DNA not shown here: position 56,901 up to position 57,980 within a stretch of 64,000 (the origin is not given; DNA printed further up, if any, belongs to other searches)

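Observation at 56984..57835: Low-GC single-gene island (HNH/zinc-finger nuclease-like ORF) inserted between ureC and ureE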

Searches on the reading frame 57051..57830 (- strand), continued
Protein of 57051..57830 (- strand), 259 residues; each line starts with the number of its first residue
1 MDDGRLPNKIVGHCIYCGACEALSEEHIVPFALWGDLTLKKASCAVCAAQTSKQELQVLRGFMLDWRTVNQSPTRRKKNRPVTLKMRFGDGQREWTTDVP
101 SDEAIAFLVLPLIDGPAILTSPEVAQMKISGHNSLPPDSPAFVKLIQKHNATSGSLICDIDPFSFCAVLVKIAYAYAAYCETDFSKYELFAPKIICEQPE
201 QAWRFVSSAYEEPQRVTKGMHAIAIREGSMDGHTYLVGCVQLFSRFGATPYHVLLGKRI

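Call 37: get_annotated_region(hit=H2, flank=8000)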
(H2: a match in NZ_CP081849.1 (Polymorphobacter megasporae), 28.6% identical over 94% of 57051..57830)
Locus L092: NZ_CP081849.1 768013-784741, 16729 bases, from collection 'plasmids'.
description: Polymorphobacter megasporae strain PAMC 29362 plasmid p29362-2, complete sequence
organism: Polymorphobacter megasporae (NCBI taxid 2835787)
taxonomy: Bacteria; Pseudomonadota; Alphaproteobacteria; Sphingomonadales; Sphingosinicellaceae; Polymorphobacter; Polymorphobacter megasporae
host: -; source: Megaspora,lichen; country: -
typing (MOB-suite, as given by PLSDB): non-mobilizable
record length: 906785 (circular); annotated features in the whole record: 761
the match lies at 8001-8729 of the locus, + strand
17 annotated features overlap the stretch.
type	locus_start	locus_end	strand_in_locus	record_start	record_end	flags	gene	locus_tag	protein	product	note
CDS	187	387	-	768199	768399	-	-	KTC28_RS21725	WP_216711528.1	GNAT family N-acetyltransferase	-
CDS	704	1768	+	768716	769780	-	-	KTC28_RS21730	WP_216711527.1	hypothetical protein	-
CDS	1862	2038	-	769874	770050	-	-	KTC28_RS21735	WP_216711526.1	hypothetical protein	-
CDS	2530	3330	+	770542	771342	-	-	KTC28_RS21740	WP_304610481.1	IS5 family transposase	-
CDS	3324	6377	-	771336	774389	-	-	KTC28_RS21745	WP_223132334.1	hypothetical protein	-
CDS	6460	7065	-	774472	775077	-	-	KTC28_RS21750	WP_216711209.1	hypothetical protein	-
CDS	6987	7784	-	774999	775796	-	-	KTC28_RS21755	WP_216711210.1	hypothetical protein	-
CDS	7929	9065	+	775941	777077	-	-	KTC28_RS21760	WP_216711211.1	HNH endonuclease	-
CDS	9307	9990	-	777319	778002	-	-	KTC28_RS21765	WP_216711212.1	hypothetical protein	-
CDS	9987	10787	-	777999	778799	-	-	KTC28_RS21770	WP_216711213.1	hypothetical protein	-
CDS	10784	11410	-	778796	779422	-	-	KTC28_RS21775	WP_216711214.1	hypothetical protein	-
CDS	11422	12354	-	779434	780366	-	-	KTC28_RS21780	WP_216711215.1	hypothetical protein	-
CDS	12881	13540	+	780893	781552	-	-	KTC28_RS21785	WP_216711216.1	nitroreductase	-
CDS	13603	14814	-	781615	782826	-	-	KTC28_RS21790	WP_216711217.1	type II toxin-antitoxin system HipA family toxin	-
CDS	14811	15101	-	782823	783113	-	-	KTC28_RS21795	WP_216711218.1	helix-turn-helix transcriptional regulator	-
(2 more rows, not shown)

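Call 40: find_related_loci(query=A1, collection=viral_contigs, flank=8000)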
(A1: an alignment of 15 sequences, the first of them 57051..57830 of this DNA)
Query A1 (259 aa) in viral_contigs; peptide patterns used: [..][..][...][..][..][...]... (x = any residue, [..] = any of these).
30 stretches matched a pattern; 3 encode a relative of the query (tblastn E <= 1e-3); 3 distinct loci.
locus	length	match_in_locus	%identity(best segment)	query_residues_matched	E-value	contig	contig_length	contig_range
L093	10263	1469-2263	31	2-257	3e-26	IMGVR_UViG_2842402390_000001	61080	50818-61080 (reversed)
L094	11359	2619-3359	28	11-257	5e-16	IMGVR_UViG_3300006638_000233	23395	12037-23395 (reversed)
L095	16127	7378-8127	26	12-256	2e-16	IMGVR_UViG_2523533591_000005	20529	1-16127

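Call 41: find_related_loci(query=A1, collection=metagenome_contigs, flank=8000)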
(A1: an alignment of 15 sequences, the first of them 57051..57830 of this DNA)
Query A1 (259 aa) in metagenome_contigs; peptide patterns used: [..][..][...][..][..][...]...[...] (x = any residue, [..] = any of these).
248 stretches matched a pattern; 160 encode a relative of the query (tblastn E <= 1e-3); the best 80 are kept; 80 distinct loci.
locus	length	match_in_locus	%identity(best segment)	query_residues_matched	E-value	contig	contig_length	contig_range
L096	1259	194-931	35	11-256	1e-31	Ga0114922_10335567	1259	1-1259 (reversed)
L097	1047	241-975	35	11-251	2e-31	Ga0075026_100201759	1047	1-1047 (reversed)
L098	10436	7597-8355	32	8-257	5e-30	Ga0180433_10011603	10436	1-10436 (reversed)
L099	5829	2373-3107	31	14-257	4e-28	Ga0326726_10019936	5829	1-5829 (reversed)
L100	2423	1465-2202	33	11-256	2e-28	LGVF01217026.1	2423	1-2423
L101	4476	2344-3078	32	11-256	4e-27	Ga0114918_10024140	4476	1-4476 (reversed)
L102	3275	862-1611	31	11-255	6e-27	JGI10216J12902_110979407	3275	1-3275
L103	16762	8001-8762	32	2-256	6e-26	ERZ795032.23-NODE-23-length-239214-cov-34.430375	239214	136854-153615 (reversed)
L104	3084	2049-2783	32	14-257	5e-26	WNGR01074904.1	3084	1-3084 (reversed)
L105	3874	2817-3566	30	9-257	9e-26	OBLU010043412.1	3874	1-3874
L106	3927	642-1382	31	12-257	2e-25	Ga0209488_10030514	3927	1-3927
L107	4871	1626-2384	31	4-256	4e-25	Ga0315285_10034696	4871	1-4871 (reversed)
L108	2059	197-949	30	4-256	1e-24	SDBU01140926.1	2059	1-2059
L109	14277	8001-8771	31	11-258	2e-24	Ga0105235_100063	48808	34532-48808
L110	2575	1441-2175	28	11-256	2e-24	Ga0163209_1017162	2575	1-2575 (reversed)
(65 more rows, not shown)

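Call 45: search_protein_families(library=pfam, alignment_id=A4, max_evalue=0.00001)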
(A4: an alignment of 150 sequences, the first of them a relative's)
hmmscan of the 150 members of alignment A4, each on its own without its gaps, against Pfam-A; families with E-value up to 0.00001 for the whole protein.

A. member 1, L003:2503-4326:- (607 aa): 0 families

B. families by the number of members that match (of 150 scanned): 101 families (the first 25 are shown)
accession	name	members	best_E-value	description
PF00488.27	MutS_V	4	1.6e-84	MutS domain V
PF05192.23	MutS_III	3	3e-45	MutS domain III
PF05190.23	MutS_IV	3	1.8e-32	MutS family domain IV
PF02384.22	N6_Mtase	2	2.2e-68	N-6 DNA Methylase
PF01624.25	MutS_I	2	4.2e-44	MutS domain I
PF14022.11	DUF4238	2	7.4e-41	Protein of unknown function (DUF4238)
PF00239.26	Resolvase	2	7.4e-32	Resolvase, N terminal domain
PF00005.33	ABC_tran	2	1.3e-29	ABC transporter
PF00589.27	Phage_integrase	2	1.9e-24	Phage integrase family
PF07508.19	Recombinase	2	1.1e-23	Recombinase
PF05188.22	MutS_II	2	3.9e-23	MutS domain II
PF02661.23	Fic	2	1.7e-19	Fic/DOC family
PF13304.12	AAA_21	2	2.8e-18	AAA domain, putative AbiEii toxin, Type IV TA system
PF07693.20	KAP_NTPase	2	5.7e-16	KAP family P-loop domain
PF02463.25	SMC_N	2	3.3e-14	RecF/RecN/SMC N terminal domain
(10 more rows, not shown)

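Call 46: search_protein_families(library=padloc, alignment_id=A4, max_evalue=0.00001)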
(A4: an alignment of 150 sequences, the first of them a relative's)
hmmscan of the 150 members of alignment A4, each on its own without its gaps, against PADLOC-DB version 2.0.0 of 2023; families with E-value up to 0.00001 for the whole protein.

A. member 1, L003:2503-4326:- (607 aa): 0 families

B. families by the number of members that match (of 150 scanned): 320 families (the first 25 are shown)
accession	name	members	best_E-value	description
PDLC04135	mad3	3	2.4e-22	mads_3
PDLC04140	mad8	3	9.2e-08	mads_8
PDLC05031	PDC-S49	2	4.2e-214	-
PDLC05029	PDC-S49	2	2e-142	-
PDLC03021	MTase_I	2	1.5e-90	Type I methyltransferase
PDLC05030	PDC-S49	2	6.9e-69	-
PDLC04134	mad2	2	1.3e-60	mads_2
PDLC03963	SoFic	2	9.7e-46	-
PDLC03318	MTase_II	2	5.3e-30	Type II methyltransferase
PDLC02980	AriA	2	6.1e-20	-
PDLC04966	PDC-S24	2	3.1e-14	-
PDLC04839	PDC-S04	2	4.2e-13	-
PDLC04836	PDC-S04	2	6.6e-09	-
PDLC04837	PDC-S04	2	1.4e-08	-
PDLC04838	PDC-S04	2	8.3e-08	-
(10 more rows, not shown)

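Call 52: fold_search(model_id=the predicted structure, library=viral)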
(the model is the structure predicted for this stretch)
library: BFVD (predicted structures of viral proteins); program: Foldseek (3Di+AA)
matches with E <= 10: 485; with E <= 0.001: 0
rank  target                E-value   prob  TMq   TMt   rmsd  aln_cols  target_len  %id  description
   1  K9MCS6                2.8e-01  0.08  0.13  0.05  17.6       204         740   14  (no name in the UniProt tables at hand)
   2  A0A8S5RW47            3.2e-01  0.04  0.13  0.15  18.0       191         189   12  Uncharacterized protein [Siphoviridae sp. ctHip2]
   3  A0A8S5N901            3.2e-01  0.04  0.14  0.05  21.6       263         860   12  DsDNA helicase [Myoviridae sp. ctHaT25]
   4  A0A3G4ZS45            3.2e-01  0.03  0.10  0.12  17.5       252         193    6  Uncharacterized protein [Edafosvirus sp.]
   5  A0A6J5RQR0            3.6e-01  0.04  0.12  0.18  22.2       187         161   14  Swiss Army Knife 2H phosphoesterase domain-containing protein [uncultured Caudovirales phage]
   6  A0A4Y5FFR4            4.5e-01  0.06  0.14  0.13  20.2       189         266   10  Uncharacterized protein [Lactobacillus phage SAC12B]
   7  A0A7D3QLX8            5.1e-01  0.03  0.10  0.12  20.0       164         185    7  (no name in the UniProt tables at hand)
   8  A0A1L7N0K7            5.4e-01  0.06  0.17  0.21  17.4       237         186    7  Uncharacterized protein [Ralstonia phage RP12]
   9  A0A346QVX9            6.0e-01  0.02  0.10  0.05  19.8       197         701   13  Bro c [Spodoptera frugiperda granulovirus]
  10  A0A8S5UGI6            6.4e-01  0.41  0.16  0.24   8.5        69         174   25  HNH endonuclease [Myoviridae sp. ctshb19]
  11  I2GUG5                6.4e-01  0.05  0.12  0.19  16.5       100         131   15  Uncharacterized protein [Acinetobacter phage AP22]
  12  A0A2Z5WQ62            7.2e-01  0.44  0.14  0.11   4.7        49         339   18  (no name in the UniProt tables at hand)
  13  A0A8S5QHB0            7.2e-01  0.23  0.12  0.24   4.1        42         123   19  Uncharacterized protein [Myoviridae sp. ctdNl2]
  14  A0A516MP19            7.2e-01  0.06  0.11  0.15  22.0       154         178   10  (no name in the UniProt tables at hand)
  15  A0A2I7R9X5            7.6e-01  0.16  0.12  0.31   8.2        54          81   15  (no name in the UniProt tables at hand)
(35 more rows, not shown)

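Call 53: search_solved_structures(query=A3, max_evalue=10, show_alignments=3)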
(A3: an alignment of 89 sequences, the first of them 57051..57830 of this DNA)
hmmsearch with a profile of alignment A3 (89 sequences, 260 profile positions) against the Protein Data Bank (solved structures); distinct sequences matched with E-value up to 10: 6.
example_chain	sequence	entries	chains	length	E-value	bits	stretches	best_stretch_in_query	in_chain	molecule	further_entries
8bhf_n1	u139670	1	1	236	0.16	15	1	126-219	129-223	CCR4-NOT transcription complex subunit 3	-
8w2z_A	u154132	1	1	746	0.19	14.7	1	13-50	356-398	HNH nuclease domain-containing protein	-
8zq9_B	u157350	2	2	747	0.19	14.7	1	13-50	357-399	a protein | HNH nuclease domain-containing protein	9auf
9k30_A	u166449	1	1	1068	0.2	14.6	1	5-50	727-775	TbaIscB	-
8w2s_A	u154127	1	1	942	0.25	14.3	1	13-50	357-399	HNH nuclease domain-containing protein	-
9c3h_SB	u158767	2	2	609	1.5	11.8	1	127-221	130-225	CCR4-NOT transcription complex subunit 3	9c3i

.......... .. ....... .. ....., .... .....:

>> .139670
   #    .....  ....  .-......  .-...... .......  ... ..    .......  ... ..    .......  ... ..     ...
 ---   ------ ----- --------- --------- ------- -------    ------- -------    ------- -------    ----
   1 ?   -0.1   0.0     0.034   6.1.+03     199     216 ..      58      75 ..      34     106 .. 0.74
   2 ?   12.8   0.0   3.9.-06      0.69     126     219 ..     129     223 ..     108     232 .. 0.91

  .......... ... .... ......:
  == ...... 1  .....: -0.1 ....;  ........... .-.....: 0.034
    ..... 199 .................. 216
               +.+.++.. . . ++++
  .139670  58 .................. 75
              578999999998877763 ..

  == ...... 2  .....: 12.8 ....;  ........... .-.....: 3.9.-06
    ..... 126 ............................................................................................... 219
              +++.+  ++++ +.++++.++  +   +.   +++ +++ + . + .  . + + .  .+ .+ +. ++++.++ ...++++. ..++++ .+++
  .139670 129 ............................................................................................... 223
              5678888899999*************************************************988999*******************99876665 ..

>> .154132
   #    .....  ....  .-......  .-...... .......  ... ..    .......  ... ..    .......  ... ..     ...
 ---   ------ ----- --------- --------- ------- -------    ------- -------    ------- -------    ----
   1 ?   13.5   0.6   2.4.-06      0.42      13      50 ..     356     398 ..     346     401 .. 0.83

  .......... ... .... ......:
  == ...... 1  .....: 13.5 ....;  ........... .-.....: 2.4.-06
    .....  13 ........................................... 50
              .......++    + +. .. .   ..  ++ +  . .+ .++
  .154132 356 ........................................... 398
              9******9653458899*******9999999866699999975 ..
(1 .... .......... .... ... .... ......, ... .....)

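Call 54: list_cluster_members(proteins=[P0001, P0002, P0004, P0012])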
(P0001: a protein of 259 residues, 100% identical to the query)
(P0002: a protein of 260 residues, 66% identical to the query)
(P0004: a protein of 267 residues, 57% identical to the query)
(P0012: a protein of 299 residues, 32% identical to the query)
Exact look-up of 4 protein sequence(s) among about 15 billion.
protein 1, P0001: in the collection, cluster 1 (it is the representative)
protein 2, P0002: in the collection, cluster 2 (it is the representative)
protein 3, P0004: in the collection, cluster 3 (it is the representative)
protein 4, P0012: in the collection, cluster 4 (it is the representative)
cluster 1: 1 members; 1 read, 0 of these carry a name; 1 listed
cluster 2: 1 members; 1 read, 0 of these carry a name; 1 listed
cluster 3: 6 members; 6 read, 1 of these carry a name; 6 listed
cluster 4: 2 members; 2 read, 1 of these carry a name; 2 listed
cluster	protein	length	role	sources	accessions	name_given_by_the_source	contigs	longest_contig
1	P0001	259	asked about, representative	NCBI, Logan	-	-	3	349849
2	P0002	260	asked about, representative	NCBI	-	-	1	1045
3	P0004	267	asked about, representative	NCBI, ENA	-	-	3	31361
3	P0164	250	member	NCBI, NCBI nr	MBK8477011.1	MAG: hypothetical protein IPL39_12135 [Opitutaceae bacterium] | hypothetical protein [Opitutaceae bacterium]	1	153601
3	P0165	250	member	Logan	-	-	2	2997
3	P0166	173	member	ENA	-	-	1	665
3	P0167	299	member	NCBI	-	-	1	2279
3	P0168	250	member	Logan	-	-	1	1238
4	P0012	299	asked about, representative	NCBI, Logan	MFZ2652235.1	MAG: hypothetical protein WA210_19230 [Burkholderiaceae bacterium]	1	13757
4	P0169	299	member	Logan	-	-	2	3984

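Call 59: find_encoding_contigs(protein=P0002, flank=5000, max_places=4)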
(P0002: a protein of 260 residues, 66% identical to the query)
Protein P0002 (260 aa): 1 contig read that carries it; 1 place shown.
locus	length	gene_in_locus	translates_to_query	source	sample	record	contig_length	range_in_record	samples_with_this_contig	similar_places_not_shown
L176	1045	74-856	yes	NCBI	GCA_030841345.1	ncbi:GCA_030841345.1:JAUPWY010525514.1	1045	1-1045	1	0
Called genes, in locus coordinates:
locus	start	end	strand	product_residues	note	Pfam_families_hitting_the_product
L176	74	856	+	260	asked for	-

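Call 60: find_encoding_contigs(protein=P0003, flank=5000, max_places=4)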
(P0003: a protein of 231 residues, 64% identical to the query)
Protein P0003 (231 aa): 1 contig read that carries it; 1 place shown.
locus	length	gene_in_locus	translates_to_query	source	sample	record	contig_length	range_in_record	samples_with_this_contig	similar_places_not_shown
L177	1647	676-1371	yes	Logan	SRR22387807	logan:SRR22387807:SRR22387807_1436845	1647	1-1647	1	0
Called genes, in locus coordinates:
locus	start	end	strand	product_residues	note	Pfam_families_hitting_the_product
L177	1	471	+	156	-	?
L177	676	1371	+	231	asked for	-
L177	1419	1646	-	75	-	?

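Call 61: find_encoding_contigs(protein=P0005, flank=5000, max_places=4)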
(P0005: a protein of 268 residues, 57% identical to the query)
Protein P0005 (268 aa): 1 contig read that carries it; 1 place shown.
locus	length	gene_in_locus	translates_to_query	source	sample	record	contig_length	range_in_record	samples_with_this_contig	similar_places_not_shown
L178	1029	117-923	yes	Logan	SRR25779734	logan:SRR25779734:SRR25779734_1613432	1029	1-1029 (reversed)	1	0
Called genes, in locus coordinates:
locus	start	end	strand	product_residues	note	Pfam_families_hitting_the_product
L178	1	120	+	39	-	?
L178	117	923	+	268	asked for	-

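Call 66: search_protein_families(library=pfam, alignment_id=A3, max_evalue=0.01)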
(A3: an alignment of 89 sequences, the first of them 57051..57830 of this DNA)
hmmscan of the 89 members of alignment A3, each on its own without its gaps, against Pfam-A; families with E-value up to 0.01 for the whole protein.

A. member 1, window:57051-57830:- (259 aa): 1 family
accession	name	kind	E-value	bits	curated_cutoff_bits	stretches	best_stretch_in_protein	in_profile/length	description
PF14279.12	HNH_5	-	0.0022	18.3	27.5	1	14-50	1-42/56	HNH endonuclease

B. families by the number of members that match (of 89 scanned): 2 families
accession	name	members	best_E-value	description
PF14279.12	HNH_5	86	3.2e-11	HNH endonuclease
PF01844.29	HNH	8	1.9e-05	HNH endonuclease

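Call 67: search_protein_families(library=ncbifam, alignment_id=A3, max_evalue=0.01)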
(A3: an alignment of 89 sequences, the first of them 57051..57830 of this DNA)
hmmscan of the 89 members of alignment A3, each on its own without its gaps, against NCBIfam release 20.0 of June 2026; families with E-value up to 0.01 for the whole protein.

A. member 1, window:57051-57830:- (259 aa): 0 families

B. families by the number of members that match (of 89 scanned): 4 families
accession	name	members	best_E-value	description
NF058586.1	HNHNucHlpB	4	0.0016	HNH nuclease-like protein HlpB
NF040563.1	guided_IscB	1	0.00095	RNA-guided endonuclease IscB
TIGR02037.1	degP_htrA_DO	1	0.0036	Do family serine endopeptidase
NF049971.1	CRISPR_Cas9d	1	0.005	type II CRISPR RNA-guided endonuclease Cas9d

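Call 78: find_homologous_proteins(query=A3, max_evalue=1e-10)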
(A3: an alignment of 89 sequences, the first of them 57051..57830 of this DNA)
Query A3 (89 sequences) (259 aa, profile of the alignment): 324 proteins with E <= 1e-10 among 2664 candidates; the best 120 are listed.
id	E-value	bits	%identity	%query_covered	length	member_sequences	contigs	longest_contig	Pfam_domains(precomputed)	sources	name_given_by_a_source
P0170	1.4e-94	335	29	97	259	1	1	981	-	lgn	-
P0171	4.0e-93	330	31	95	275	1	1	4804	-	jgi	jgi:hypothetical protein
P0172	4.3e-93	330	33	95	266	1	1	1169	-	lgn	-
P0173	5.8e-93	329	27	95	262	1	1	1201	-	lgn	-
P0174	2.3e-92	328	28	95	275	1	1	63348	-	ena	-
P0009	9.8e-92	325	34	99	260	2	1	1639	-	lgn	-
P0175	1.8e-91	325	30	95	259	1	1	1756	-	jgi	jgi:hypothetical protein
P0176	2.3e-91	324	31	95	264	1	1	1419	-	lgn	-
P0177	2.6e-91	324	31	96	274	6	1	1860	-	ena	-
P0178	1.5e-90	322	30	99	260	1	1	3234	-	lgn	-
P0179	1.9e-90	321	30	99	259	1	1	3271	-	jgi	jgi:hypothetical protein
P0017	2.0e-90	321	33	95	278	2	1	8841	-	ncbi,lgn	-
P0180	4.2e-90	320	34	99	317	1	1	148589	-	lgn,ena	-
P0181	5.7e-90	320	33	95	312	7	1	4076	-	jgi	jgi:hypothetical protein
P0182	5.9e-90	320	31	99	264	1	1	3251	PF14279.13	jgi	jgi:hypothetical protein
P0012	1.5e-86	308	32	99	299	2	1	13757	PF14279.13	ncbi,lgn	ncbi:MAG: hypothetical protein WA210_19230 [Burkholderiaceae bacterium]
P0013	6.2e-84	300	33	95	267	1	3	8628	PF14279.13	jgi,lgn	-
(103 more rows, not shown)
